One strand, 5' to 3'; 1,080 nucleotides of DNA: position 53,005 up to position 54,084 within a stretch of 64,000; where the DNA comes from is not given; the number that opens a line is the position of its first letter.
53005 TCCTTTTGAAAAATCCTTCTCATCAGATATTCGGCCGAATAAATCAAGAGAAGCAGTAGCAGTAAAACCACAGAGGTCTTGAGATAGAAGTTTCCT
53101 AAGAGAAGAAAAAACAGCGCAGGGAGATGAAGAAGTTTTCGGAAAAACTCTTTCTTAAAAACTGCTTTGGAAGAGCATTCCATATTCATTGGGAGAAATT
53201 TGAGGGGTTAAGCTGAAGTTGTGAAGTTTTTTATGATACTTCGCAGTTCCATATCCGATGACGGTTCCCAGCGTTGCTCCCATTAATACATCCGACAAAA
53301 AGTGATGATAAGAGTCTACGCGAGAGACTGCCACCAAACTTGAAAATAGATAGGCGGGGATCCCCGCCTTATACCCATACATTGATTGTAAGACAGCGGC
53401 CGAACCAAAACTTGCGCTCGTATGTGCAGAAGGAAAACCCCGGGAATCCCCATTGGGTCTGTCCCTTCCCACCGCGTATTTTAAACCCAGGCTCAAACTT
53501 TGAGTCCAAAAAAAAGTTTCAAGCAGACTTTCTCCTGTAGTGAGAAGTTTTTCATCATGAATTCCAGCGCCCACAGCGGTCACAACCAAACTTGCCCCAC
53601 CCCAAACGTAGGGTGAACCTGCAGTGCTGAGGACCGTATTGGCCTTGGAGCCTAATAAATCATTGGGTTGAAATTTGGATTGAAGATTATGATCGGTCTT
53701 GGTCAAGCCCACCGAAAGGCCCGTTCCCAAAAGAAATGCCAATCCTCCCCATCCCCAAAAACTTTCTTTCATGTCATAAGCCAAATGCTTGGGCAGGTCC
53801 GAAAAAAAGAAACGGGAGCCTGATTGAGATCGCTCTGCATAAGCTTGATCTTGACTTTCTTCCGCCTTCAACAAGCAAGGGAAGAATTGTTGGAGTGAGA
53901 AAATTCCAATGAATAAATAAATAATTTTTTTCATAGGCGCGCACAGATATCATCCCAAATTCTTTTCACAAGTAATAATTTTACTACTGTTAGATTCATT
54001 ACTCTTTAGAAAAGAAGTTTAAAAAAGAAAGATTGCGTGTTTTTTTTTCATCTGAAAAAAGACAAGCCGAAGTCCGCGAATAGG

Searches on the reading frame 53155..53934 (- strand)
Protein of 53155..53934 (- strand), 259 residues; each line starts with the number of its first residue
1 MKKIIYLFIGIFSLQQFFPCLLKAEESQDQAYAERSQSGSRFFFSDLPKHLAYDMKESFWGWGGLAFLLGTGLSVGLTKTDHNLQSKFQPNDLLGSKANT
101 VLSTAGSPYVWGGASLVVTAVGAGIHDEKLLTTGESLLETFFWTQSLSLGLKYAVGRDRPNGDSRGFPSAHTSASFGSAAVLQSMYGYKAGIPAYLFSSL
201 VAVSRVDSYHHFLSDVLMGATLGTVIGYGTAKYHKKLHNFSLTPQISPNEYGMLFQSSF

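Call 83: search_protein_families(library=pfam, proteins=[window:53155-53934:-], max_evalue=0.00001)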
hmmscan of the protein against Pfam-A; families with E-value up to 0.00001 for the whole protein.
window:53155-53934:- (259 aa): 1 family
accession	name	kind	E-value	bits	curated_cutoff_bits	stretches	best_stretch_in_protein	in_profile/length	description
PF01569.27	PAP2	-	8.5e-13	48.6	27.2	1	161-236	47-127/130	PAP2 superfamily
